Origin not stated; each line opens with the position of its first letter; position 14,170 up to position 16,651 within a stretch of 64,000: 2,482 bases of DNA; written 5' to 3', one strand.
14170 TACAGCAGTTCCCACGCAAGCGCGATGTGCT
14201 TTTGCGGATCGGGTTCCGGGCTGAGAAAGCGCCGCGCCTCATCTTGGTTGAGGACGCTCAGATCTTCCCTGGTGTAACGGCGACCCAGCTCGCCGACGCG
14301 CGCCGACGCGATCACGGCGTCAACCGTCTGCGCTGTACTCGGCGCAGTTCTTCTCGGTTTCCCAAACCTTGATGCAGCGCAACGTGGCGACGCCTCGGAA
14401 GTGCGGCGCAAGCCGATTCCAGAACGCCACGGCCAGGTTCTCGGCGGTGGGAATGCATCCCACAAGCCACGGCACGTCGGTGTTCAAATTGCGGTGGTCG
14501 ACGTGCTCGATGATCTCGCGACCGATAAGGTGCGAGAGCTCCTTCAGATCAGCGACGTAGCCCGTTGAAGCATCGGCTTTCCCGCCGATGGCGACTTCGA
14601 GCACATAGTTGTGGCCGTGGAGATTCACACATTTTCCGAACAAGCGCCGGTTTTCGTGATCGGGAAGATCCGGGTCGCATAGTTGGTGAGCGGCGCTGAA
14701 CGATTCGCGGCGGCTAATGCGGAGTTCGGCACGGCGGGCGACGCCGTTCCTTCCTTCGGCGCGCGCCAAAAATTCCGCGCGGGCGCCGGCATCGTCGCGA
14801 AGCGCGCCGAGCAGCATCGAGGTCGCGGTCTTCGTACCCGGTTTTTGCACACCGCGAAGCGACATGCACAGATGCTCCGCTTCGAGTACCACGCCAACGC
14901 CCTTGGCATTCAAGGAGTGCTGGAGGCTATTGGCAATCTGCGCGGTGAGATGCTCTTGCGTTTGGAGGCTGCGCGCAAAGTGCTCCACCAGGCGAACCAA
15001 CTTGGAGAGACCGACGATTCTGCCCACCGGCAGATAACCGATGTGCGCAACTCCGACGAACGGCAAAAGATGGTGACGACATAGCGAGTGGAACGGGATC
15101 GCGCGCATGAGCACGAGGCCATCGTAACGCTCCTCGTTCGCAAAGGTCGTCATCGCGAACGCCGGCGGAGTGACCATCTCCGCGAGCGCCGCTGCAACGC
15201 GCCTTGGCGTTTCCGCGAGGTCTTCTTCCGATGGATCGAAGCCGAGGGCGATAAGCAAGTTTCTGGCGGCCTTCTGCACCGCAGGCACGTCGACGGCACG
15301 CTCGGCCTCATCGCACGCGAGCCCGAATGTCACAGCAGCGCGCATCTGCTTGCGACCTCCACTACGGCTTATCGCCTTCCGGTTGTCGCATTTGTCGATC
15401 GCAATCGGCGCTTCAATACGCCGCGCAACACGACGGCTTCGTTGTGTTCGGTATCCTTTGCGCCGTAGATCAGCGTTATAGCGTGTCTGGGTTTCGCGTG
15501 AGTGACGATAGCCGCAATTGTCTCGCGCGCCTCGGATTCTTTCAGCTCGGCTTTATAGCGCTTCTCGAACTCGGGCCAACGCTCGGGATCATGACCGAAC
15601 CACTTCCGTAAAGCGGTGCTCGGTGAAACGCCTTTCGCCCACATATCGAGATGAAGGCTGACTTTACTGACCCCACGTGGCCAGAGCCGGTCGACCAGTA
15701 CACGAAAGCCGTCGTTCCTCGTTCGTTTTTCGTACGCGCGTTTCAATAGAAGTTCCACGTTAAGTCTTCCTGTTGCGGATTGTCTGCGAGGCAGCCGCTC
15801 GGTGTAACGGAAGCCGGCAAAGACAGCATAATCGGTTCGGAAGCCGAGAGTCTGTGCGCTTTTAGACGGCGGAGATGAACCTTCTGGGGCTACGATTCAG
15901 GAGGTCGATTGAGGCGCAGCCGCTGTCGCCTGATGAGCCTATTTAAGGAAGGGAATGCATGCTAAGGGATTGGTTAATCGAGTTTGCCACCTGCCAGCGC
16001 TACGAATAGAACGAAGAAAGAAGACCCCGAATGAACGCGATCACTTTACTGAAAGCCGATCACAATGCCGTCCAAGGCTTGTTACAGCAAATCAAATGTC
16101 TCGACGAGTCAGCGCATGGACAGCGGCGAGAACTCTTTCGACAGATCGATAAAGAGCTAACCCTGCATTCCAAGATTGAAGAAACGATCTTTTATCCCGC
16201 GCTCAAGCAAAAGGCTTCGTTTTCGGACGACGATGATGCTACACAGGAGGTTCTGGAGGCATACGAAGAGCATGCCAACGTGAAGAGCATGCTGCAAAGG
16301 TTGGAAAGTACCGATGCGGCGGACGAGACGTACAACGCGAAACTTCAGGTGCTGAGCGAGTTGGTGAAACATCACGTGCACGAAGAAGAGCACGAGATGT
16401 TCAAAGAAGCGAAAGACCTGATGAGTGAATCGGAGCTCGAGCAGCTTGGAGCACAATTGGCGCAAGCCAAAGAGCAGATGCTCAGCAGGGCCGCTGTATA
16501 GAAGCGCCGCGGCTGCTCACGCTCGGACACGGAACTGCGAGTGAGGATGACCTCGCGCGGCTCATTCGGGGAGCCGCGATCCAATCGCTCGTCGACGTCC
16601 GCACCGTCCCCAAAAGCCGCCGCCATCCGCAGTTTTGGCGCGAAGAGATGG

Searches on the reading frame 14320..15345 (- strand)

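Call 50: search_protein_families(library=pfam, proteins=[window:14320-15345:-], max_evalue=0.01)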
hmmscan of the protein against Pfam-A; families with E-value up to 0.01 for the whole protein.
window:14320-15345:- (341 aa): 2 families
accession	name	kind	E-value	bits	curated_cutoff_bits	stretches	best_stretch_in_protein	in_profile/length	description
PF01227.27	GTP_cyclohydroI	-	1.1e-59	201.3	27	1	24-195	2-177/179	GTP cyclohydrolase I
PF01242.24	PTPS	-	7.1e-34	116.8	22.4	1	210-338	2-119/121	6-pyruvoyl tetrahydropterin synthase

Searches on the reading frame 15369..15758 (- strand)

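Call 50: search_protein_families(library=pfam, proteins=[window:15369-15758:-], max_evalue=0.01)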
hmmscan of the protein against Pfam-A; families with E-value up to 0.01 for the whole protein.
window:15369-15758:- (129 aa): 3 families
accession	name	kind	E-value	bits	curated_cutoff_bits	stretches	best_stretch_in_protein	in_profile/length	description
PF22752.1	DUF488-N3i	-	1.9e-36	125.9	27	1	4-123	3-119/131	Inactive DUF488-N3 subclade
PF04343.18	DUF488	-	3.4e-31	108.8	22.2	1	5-115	2-121/121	Domain of unknown function DUF488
PF22751.1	DUF488-N3a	-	1.1e-25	90.6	27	1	5-118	3-117/118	Active DUF488-N3 subclade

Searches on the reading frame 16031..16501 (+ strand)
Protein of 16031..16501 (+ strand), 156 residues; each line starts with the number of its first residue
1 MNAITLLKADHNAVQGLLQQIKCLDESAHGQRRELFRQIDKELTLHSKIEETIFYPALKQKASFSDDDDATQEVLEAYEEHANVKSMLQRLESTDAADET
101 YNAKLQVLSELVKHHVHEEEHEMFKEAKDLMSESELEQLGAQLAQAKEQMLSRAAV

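Call 8: search_protein_families(library=pfam, proteins=[window:16031-16501:+], max_evalue=0.01)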
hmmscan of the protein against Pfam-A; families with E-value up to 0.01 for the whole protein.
window:16031-16501:+ (156 aa): 2 families
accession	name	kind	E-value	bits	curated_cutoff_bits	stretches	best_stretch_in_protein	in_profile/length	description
PF01814.28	Hemerythrin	-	7.8e-17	62.4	25.3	1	3-126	2-126/127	Hemerythrin HHE cation binding domain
PF14883.12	GHL13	-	0.0021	17.6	27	1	31-152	126-246/324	Hypothetical glycosyl hydrolase family 13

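Call 9: find_encoding_contigs(protein=window:16031-16501:+, flank=3000, max_places=6)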
Protein window:16031-16501:+ (156 aa): no gene with exactly this product is on record in the collection.
